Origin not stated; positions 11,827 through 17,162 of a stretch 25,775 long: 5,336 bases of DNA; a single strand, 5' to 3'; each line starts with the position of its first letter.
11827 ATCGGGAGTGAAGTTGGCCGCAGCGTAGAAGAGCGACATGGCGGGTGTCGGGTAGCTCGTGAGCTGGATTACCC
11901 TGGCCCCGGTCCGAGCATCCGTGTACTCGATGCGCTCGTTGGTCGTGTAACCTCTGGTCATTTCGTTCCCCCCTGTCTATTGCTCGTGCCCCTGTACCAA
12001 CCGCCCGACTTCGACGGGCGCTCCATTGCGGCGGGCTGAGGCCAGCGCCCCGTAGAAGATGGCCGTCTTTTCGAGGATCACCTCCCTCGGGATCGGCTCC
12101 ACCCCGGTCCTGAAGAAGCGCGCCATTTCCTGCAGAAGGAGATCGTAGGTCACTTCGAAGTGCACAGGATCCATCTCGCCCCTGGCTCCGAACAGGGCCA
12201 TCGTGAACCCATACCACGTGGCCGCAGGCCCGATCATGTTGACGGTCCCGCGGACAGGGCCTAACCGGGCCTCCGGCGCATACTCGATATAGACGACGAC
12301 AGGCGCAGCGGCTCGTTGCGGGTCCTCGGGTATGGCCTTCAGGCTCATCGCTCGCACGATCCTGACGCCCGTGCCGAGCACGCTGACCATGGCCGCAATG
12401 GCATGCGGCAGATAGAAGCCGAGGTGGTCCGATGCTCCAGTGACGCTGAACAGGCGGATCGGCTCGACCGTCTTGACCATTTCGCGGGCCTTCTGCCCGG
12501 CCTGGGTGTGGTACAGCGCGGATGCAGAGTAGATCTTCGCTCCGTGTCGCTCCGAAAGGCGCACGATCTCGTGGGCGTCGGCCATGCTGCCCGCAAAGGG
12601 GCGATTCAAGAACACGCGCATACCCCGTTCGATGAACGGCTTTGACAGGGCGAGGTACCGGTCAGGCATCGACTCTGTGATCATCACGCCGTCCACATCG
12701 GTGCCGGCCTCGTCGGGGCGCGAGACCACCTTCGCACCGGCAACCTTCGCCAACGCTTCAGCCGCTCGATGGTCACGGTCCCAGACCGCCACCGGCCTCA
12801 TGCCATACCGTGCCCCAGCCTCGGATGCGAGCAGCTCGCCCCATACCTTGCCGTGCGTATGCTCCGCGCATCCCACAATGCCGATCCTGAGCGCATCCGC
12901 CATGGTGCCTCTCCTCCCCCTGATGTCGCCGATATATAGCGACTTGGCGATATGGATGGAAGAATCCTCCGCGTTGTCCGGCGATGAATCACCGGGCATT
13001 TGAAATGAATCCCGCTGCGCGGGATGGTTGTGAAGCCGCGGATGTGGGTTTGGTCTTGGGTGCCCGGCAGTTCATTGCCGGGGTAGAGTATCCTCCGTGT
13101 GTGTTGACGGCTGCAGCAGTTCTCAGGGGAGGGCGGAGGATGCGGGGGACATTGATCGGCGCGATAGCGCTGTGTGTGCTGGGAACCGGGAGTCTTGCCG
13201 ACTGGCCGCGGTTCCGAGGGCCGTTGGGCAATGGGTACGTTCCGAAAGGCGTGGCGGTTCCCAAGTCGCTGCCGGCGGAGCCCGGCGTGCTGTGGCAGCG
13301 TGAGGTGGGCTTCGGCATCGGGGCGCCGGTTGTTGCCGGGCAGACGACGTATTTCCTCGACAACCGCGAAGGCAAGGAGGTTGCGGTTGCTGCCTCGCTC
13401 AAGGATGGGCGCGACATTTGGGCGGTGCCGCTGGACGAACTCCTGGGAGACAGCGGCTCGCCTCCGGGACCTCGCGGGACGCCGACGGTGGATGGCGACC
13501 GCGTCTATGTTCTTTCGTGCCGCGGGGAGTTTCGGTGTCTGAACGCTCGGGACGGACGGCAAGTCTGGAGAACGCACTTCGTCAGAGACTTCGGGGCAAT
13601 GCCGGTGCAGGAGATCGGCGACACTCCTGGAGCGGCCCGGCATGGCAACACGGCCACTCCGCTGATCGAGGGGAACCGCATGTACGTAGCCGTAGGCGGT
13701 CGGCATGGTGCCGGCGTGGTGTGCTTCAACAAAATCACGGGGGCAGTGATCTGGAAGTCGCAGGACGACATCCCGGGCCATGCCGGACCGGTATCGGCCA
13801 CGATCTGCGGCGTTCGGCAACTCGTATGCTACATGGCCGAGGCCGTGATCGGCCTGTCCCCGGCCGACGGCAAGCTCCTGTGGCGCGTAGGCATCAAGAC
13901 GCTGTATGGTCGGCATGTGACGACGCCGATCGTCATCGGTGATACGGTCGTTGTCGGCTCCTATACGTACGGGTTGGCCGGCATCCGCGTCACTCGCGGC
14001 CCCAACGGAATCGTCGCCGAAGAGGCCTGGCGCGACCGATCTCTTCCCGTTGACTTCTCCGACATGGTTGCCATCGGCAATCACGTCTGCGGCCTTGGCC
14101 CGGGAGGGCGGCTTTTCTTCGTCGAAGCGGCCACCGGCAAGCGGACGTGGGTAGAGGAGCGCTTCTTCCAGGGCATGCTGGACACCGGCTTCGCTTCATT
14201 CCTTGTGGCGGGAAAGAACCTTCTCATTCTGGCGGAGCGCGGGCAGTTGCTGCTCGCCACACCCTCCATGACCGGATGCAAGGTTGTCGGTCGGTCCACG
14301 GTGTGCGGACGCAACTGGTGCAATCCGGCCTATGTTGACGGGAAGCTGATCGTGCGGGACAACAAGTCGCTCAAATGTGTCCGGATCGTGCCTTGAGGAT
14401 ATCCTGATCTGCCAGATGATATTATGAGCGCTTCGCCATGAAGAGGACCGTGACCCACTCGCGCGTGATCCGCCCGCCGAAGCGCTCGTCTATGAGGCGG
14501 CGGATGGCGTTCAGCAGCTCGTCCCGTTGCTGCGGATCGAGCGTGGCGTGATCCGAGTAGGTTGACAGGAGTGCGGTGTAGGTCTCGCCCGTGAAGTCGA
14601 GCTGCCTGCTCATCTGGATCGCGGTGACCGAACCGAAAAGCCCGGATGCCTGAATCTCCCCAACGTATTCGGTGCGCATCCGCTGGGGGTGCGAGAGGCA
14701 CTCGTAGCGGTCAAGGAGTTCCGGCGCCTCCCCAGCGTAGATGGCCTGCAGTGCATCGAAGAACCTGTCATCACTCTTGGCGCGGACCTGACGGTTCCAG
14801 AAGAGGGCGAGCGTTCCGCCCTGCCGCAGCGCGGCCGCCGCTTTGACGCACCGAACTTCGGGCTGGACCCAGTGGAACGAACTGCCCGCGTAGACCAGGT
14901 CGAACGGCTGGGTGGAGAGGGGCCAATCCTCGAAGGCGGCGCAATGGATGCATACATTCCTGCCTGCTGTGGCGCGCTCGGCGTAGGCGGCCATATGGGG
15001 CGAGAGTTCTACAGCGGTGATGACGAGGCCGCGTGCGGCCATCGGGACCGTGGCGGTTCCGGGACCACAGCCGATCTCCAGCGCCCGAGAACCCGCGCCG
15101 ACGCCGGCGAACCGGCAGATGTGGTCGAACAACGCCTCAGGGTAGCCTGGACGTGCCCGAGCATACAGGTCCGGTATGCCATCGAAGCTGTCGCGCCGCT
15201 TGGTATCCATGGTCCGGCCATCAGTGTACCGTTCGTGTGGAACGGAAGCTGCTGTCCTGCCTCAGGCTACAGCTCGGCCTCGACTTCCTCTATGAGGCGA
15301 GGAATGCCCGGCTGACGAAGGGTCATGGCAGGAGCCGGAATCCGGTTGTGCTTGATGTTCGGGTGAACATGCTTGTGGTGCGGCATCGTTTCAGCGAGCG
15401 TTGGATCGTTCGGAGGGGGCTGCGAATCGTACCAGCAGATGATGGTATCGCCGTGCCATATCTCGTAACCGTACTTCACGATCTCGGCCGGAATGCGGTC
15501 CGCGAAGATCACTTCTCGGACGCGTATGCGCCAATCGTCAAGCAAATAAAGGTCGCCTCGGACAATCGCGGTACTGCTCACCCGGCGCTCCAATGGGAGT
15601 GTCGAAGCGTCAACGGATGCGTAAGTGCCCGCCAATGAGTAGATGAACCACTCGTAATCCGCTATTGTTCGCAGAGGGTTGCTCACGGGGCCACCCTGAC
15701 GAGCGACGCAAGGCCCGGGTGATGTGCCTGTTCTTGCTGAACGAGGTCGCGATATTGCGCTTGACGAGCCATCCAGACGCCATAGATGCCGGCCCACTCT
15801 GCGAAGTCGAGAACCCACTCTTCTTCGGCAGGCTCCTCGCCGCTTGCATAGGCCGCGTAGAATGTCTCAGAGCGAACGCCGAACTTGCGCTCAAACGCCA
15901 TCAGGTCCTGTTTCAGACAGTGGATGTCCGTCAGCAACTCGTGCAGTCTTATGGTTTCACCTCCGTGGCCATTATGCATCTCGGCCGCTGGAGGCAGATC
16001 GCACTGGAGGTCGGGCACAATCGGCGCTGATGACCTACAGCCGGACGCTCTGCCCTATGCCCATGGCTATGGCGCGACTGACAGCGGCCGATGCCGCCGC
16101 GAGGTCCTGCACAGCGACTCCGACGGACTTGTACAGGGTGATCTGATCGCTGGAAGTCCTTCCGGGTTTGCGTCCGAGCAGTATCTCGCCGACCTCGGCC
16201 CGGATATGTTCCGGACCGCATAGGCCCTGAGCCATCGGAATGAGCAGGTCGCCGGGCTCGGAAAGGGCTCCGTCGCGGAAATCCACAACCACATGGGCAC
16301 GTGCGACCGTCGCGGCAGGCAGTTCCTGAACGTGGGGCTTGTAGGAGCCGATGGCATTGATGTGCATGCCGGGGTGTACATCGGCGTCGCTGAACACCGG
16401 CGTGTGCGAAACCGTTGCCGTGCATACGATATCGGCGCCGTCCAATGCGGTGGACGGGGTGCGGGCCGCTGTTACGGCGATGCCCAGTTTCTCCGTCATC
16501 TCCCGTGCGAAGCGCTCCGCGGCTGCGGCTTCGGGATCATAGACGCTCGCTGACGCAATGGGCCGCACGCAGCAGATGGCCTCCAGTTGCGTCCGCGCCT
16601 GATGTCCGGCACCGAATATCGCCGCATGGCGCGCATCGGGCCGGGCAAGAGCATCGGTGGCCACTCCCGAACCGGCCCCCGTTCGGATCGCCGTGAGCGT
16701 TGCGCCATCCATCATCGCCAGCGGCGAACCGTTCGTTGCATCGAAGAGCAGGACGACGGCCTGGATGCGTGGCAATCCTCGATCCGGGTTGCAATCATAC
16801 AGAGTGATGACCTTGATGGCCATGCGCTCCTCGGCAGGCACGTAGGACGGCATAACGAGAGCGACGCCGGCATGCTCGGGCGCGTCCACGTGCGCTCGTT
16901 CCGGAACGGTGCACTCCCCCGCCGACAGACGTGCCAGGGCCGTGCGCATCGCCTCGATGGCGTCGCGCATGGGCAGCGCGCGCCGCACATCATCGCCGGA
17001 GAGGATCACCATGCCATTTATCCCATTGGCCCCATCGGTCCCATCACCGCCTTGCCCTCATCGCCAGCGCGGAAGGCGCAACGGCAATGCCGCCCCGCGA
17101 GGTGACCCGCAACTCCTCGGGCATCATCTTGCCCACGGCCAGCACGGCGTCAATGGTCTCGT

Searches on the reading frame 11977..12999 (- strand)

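Call 39: search_protein_families(library=pfam, proteins=[window:11977-12999:-], max_evalue=0.00001)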
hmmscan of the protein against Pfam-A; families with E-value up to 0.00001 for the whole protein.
window:11977-12999:- (340 aa): 1 family
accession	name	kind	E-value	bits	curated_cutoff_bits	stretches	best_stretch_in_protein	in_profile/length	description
PF01408.29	GFO_IDH_MocA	-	5.4e-09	37.2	24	1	37-156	1-116/120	Oxidoreductase family, NAD-binding Rossmann fold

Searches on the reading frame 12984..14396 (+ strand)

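Call 39: search_protein_families(library=pfam, proteins=[window:12984-14396:+], max_evalue=0.00001)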
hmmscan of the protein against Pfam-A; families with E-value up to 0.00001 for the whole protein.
window:12984-14396:+ (470 aa): 2 families
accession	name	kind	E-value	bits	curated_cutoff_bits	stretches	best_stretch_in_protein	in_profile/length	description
PF13360.13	PQQ_2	-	3.3e-23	83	27.6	1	134-390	5-232/233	Outer membrane protein assembly factor BamB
PF13570.13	Beta-prop_ACSF4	-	4.2e-07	30.1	133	0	225-336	8-120/329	Beta-alanine-activating enzyme, beta-propeller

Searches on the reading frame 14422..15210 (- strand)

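Call 39: search_protein_families(library=pfam, proteins=[window:14422-15210:-], max_evalue=0.00001)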
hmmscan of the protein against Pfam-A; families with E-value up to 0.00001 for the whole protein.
window:14422-15210:- (262 aa): 4 families
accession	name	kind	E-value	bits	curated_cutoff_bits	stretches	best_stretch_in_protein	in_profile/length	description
PF13649.12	Methyltransf_25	-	1.2e-17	64.8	27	1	44-132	2-97/97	Methyltransferase domain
PF08241.18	Methyltransf_11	-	3.6e-16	60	21.2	1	44-135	1-94/95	Methyltransferase domain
PF08242.18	Methyltransf_12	-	5.2e-12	46.8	30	1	44-134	1-98/98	Methyltransferase domain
PF13489.12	Methyltransf_23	-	5.9e-08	33.1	27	1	25-136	7-115/164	Methyltransferase domain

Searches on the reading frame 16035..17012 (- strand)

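Call 39: search_protein_families(library=pfam, proteins=[window:16035-17012:-], max_evalue=0.00001)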
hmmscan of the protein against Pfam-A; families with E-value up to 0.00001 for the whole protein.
window:16035-17012:- (325 aa): 1 family
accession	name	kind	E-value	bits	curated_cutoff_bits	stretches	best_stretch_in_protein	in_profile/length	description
PF02423.21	OCD_Mu_crystall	-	2.9e-73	247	24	1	3-309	5-305/314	Ornithine cyclodeaminase/mu-crystallin family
